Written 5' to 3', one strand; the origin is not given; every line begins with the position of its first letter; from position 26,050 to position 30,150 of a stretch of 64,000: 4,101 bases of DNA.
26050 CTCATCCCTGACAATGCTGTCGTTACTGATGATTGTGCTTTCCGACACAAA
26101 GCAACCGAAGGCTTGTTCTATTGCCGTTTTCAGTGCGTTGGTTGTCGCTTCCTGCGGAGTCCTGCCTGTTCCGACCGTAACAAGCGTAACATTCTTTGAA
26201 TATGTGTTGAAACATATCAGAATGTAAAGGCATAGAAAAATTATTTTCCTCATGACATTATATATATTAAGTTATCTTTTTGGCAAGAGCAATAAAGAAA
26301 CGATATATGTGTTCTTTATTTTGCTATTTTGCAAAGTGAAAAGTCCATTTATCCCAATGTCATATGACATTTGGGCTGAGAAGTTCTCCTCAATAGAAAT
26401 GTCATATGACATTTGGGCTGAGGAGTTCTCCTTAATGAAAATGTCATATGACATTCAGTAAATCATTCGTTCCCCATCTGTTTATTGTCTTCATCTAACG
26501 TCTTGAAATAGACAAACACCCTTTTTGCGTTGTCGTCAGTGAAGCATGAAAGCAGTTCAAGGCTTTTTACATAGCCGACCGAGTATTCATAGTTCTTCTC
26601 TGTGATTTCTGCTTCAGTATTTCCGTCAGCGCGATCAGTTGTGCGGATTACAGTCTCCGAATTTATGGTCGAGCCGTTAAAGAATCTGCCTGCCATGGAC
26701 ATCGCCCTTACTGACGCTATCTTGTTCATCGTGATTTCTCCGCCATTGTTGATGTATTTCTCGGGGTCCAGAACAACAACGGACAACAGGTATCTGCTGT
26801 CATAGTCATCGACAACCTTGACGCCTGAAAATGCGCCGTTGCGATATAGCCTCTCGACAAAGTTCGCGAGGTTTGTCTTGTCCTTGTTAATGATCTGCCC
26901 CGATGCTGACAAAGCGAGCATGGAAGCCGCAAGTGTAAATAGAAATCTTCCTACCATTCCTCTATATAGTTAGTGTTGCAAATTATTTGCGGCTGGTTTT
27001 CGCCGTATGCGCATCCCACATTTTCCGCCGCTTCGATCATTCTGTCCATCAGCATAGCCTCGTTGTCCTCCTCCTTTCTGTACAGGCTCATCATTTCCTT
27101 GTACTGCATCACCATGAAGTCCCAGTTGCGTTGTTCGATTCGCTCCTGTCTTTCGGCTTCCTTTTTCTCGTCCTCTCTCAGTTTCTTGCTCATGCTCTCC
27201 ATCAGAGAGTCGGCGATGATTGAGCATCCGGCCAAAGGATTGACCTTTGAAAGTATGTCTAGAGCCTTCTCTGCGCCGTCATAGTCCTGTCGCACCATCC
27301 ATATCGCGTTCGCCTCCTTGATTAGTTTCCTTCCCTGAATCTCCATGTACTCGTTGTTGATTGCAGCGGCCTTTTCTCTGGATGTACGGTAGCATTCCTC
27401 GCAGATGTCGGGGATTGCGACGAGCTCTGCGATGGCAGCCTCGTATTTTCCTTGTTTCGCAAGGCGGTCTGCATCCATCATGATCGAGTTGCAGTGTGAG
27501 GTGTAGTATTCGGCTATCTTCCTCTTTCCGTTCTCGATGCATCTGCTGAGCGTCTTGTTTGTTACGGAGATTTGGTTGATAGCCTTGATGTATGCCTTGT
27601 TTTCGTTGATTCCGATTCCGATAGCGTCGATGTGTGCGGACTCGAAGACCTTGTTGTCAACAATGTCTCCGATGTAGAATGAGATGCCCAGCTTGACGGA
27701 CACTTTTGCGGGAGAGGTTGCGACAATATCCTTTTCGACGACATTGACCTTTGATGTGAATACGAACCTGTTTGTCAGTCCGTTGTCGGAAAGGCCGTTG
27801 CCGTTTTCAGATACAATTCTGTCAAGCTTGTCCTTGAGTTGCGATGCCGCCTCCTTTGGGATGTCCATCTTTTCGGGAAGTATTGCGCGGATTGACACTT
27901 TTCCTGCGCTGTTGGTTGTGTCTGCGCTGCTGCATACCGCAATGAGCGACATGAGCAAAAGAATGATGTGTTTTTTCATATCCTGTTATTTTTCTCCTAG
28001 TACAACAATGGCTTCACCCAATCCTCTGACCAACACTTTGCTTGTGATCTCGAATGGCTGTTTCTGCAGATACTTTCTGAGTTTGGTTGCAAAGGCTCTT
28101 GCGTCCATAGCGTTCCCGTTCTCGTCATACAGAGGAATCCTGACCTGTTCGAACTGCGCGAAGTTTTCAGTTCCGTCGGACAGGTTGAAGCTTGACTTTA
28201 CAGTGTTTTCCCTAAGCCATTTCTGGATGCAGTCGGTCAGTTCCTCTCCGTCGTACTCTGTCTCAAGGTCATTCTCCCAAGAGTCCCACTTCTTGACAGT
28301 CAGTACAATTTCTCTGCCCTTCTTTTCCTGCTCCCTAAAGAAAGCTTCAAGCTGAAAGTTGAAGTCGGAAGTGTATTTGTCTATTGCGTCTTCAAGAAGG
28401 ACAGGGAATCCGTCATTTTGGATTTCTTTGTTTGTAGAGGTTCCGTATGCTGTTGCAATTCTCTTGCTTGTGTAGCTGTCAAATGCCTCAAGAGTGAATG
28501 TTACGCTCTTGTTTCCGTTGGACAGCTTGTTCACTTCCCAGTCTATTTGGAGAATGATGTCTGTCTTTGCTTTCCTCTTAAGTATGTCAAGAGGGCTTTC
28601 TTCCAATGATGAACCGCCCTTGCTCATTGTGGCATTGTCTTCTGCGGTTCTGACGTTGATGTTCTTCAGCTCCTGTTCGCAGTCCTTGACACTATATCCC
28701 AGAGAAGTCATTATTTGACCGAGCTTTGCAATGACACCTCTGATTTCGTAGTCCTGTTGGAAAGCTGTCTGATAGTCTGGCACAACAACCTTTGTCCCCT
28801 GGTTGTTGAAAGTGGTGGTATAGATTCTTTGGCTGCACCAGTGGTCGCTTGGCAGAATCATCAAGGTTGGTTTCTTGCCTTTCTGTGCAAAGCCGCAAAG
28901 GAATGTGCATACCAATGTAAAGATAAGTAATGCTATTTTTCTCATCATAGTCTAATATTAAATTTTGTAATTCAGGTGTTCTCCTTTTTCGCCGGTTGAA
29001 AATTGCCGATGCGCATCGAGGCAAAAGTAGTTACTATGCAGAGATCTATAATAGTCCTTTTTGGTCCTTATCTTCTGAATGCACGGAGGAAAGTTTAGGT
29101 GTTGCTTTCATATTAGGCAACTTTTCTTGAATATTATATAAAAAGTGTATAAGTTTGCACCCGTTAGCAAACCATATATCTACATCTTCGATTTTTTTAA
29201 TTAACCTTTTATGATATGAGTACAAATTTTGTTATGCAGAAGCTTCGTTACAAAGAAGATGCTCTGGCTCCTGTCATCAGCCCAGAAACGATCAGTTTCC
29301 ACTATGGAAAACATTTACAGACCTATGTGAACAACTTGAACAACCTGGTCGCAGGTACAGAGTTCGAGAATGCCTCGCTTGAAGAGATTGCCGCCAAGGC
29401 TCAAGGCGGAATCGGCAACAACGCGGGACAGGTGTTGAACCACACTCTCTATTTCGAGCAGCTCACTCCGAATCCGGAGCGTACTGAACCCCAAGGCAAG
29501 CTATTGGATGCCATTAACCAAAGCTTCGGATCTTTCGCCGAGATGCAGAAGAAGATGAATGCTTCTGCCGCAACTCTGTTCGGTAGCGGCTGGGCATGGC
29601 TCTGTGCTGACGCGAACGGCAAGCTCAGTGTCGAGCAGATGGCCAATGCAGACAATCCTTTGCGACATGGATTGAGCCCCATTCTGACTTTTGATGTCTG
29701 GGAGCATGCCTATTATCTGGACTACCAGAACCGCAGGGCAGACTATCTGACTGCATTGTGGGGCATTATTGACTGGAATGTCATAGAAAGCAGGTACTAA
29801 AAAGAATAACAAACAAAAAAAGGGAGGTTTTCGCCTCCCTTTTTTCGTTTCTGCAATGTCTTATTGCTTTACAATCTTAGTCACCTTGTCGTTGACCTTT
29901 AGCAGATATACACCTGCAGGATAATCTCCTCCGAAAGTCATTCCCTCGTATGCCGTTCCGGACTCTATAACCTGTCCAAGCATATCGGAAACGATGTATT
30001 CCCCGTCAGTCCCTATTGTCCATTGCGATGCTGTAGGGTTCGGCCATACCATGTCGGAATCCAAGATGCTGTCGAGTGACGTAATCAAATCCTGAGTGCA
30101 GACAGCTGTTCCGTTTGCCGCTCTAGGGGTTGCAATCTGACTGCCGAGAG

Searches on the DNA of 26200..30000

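Call 85: search_rna_families(source=window, start=26200, end=30000, threshold=evalue, max_evalue=0.1)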
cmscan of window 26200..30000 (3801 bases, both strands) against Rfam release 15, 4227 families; matches with E-value up to 0.1: 2.
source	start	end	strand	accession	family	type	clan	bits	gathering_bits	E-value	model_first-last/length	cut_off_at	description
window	29765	29863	+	RF02621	BSnc120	Gene; sRNA;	-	38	114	1.1e-06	1-88/88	no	Brucella sRNA 120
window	29815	29918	-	RF00166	PrrB_RsmZ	Gene; sRNA;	CL00106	20.5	44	0.093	1-133/133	no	PrrB/RsmZ RNA family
